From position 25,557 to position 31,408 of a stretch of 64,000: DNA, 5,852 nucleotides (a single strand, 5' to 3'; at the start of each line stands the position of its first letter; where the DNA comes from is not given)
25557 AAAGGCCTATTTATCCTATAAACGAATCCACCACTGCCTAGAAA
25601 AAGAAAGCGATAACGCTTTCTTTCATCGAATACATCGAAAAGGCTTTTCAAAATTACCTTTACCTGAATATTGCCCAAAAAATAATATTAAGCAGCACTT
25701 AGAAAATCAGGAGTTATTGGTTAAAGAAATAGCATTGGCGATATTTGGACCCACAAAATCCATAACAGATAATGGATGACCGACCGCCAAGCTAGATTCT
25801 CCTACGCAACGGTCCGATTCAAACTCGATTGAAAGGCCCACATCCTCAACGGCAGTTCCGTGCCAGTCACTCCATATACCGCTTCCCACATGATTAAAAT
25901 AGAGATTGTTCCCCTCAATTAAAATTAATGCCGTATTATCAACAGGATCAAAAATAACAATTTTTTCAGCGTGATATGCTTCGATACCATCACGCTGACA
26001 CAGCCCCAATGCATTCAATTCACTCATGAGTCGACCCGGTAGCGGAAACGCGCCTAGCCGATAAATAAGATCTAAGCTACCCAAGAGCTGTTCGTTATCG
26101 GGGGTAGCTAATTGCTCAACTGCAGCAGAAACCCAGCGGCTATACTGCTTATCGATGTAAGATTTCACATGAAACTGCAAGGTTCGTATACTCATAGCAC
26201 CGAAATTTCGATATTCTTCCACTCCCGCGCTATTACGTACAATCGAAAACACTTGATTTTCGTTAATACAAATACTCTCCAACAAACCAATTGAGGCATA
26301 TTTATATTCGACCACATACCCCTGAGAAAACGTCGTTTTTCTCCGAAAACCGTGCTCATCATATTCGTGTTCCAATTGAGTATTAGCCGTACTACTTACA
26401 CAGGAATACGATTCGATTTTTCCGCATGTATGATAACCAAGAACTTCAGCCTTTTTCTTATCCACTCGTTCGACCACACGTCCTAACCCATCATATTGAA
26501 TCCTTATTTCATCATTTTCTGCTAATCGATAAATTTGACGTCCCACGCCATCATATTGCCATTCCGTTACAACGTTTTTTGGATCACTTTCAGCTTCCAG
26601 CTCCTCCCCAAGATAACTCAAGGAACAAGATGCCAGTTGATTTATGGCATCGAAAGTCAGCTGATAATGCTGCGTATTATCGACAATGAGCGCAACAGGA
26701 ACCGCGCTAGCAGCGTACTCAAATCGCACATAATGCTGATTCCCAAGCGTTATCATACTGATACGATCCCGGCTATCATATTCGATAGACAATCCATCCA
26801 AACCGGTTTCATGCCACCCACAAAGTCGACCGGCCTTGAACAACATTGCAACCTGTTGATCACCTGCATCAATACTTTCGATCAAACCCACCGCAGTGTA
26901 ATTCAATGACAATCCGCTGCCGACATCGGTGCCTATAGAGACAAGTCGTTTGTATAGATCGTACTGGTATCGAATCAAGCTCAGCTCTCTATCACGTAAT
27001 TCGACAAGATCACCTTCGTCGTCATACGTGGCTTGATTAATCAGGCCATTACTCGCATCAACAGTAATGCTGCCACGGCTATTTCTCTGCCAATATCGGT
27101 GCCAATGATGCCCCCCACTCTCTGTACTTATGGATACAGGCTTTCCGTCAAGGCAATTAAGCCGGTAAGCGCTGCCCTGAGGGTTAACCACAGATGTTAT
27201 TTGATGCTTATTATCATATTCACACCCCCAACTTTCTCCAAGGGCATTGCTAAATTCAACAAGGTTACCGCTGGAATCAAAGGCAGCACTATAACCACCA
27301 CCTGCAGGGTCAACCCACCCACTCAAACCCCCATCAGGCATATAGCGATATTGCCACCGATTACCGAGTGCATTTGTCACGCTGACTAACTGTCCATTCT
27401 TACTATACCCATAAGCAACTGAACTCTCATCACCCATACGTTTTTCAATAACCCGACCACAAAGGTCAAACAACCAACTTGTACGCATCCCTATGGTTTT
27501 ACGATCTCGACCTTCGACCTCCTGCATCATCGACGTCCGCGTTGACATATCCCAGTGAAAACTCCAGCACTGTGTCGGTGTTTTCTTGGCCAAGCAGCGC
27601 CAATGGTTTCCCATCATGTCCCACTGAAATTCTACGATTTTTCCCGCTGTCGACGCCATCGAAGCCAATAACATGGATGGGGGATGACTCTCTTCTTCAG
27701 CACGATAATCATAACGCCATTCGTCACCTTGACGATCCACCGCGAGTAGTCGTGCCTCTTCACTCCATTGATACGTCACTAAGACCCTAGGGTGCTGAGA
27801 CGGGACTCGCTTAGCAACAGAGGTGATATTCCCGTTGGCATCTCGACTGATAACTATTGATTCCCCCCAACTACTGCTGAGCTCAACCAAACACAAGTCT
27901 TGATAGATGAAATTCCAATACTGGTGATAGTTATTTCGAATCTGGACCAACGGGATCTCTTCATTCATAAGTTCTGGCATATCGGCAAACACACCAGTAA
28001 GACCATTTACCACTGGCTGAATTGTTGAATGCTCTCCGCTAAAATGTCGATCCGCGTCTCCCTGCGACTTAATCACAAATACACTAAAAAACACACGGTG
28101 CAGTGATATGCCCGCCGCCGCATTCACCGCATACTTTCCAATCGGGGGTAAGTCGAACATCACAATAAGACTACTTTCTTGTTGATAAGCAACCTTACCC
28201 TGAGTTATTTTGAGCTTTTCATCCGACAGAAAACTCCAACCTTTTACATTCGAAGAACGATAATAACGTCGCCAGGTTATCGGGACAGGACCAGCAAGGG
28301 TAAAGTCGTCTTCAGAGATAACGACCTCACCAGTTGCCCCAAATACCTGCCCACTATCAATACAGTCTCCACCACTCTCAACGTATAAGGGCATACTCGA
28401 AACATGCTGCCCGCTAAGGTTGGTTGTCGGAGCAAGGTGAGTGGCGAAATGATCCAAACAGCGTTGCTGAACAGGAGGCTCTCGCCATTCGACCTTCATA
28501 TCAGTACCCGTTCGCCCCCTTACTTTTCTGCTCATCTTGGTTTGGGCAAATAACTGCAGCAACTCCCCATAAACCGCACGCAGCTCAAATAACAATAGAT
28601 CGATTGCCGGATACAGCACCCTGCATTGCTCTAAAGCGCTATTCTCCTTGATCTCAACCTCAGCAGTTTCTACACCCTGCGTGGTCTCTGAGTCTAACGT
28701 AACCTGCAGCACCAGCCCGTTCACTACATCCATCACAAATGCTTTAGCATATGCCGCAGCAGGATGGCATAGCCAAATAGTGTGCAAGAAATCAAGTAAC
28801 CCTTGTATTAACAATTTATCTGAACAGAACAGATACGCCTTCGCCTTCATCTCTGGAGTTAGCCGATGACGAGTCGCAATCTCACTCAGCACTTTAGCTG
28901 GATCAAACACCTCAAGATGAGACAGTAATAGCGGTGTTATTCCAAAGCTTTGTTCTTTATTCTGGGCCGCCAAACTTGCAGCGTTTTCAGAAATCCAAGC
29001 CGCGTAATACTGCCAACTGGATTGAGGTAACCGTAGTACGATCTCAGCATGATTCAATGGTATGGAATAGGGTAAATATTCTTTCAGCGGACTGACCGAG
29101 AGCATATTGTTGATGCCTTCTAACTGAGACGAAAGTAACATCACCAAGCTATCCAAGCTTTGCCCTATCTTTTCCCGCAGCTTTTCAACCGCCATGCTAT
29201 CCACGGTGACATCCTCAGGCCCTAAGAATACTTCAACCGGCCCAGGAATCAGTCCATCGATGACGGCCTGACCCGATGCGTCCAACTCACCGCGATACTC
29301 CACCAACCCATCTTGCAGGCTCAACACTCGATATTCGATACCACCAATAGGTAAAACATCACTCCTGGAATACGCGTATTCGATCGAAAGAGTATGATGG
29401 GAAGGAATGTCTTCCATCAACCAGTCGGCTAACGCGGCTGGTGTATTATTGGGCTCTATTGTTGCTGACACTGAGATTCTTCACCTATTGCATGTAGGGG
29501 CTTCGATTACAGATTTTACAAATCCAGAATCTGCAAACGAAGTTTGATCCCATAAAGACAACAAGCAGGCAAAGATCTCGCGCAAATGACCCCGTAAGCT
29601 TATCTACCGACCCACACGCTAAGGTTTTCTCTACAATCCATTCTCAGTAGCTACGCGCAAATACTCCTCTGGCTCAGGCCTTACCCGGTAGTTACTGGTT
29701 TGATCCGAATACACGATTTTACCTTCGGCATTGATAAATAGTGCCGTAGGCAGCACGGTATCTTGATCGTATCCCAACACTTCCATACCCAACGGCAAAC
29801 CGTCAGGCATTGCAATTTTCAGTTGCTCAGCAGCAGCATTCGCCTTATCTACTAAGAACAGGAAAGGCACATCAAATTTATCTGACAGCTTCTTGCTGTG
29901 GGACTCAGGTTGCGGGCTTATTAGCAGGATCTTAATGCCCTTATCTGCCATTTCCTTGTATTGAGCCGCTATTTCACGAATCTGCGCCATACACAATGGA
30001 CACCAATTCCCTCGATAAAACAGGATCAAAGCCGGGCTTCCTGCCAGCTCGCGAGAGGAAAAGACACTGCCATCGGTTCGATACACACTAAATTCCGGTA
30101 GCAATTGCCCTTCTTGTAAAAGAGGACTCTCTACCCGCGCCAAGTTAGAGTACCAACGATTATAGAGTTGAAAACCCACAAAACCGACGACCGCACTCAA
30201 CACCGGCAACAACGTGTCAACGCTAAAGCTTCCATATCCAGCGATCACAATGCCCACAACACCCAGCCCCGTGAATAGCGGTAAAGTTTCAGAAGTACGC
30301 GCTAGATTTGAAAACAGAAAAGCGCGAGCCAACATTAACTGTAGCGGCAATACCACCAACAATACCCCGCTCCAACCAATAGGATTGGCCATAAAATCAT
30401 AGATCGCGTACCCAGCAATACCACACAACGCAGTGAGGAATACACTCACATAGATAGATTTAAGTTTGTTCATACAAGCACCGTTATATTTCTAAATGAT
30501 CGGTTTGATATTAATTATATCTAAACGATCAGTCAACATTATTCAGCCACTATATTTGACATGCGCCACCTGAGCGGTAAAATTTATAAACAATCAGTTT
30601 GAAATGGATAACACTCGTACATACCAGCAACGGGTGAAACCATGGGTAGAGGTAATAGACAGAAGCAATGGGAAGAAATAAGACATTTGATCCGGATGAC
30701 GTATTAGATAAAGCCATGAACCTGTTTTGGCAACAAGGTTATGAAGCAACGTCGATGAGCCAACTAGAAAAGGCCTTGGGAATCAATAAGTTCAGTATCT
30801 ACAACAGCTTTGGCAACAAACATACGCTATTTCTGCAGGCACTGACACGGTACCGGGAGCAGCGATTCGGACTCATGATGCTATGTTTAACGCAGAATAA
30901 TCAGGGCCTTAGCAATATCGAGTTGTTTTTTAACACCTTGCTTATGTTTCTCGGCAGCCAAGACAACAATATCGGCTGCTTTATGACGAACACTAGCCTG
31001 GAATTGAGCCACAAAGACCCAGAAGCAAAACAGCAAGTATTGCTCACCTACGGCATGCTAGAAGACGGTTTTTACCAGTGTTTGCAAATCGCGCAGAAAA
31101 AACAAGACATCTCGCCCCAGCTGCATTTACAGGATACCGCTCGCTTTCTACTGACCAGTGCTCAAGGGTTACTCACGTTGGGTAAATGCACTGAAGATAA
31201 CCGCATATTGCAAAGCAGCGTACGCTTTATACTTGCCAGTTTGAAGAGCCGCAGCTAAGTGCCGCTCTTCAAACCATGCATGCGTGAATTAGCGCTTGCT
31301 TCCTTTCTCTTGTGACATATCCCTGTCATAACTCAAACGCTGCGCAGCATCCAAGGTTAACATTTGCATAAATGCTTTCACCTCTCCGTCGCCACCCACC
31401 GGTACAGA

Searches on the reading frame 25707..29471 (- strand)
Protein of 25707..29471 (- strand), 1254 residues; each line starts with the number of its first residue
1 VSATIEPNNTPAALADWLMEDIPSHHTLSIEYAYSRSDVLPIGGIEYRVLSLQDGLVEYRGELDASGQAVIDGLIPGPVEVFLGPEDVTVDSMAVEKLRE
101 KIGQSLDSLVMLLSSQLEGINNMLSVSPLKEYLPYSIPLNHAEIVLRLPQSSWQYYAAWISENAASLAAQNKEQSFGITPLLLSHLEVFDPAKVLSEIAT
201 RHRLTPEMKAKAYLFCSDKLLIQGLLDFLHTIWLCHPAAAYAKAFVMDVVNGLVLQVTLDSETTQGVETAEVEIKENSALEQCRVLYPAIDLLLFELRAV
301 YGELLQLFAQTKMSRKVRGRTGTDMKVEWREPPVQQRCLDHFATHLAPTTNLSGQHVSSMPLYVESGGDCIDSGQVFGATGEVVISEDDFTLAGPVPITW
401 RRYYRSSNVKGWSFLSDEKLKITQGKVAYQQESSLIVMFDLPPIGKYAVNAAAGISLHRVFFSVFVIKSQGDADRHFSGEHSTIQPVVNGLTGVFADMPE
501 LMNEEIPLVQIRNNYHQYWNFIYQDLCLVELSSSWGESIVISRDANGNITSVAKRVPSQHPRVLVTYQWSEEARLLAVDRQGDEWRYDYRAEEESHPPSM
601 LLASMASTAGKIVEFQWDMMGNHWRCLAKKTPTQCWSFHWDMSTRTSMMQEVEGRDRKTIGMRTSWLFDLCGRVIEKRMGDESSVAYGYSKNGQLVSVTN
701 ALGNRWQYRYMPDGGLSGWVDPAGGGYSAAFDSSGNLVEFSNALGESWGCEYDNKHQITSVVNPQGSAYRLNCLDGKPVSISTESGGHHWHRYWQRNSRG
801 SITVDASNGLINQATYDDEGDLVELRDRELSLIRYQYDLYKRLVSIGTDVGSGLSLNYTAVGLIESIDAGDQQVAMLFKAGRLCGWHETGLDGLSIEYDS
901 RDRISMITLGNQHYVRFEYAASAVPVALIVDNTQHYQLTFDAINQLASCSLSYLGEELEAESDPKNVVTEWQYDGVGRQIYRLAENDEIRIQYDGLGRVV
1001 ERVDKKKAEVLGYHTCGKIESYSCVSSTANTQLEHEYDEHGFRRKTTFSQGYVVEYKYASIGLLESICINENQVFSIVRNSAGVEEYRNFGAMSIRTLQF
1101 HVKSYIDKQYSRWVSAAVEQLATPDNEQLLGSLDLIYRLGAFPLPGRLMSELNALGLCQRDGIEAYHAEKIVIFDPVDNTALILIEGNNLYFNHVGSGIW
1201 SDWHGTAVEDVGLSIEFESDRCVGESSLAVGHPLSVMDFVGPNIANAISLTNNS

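Call 31: search_protein_families(library=pfam, proteins=[window:25707-29471:-], max_evalue=0.001)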
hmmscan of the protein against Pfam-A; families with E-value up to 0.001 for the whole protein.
window:25707-29471:- (1254 aa): 2 families
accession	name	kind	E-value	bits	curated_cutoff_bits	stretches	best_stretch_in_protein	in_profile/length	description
PF05593.20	RHS_repeat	-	9e-24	83.8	22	2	689-714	1-26/38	RHS Repeat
PF20148.4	DUF6531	-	1.5e-10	41.7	24.1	1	379-433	7-68/74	Domain of unknown function (DUF6531)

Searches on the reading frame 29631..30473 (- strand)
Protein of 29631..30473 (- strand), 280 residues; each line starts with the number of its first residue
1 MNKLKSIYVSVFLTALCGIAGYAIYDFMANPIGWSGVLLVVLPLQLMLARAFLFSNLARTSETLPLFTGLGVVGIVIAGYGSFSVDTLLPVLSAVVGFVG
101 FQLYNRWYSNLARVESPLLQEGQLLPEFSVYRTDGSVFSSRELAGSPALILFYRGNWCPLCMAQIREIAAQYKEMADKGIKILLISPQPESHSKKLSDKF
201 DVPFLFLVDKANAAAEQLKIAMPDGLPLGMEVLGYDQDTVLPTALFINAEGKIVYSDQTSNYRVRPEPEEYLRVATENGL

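Call 31: search_protein_families(library=pfam, proteins=[window:29631-30473:-], max_evalue=0.001)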
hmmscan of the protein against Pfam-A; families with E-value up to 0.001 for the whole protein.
window:29631-30473:- (280 aa): 2 families
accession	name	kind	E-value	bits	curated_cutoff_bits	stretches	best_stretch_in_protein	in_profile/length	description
PF00578.27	AhpC-TSA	-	4.1e-22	78.9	26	1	122-255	2-123/124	AhpC/TSA family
PF08534.16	Redoxin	-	8.6e-19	68.2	26.6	1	120-262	1-137/148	Redoxin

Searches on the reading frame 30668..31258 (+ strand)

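Call 31: search_protein_families(library=pfam, proteins=[window:30668-31258:+], max_evalue=0.001)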
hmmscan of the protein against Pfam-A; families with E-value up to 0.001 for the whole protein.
window:30668-31258:+ (196 aa): 2 families
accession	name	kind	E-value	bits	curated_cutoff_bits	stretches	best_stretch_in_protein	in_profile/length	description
PF00440.29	TetR_N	-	5e-13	49.1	24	1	13-57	2-46/47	Bacterial regulatory proteins, tetR family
PF16925.10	TetR_C_13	-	1.6e-09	38.6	27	1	80-186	1-107/109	Tetracyclin repressor-like, C-terminal domain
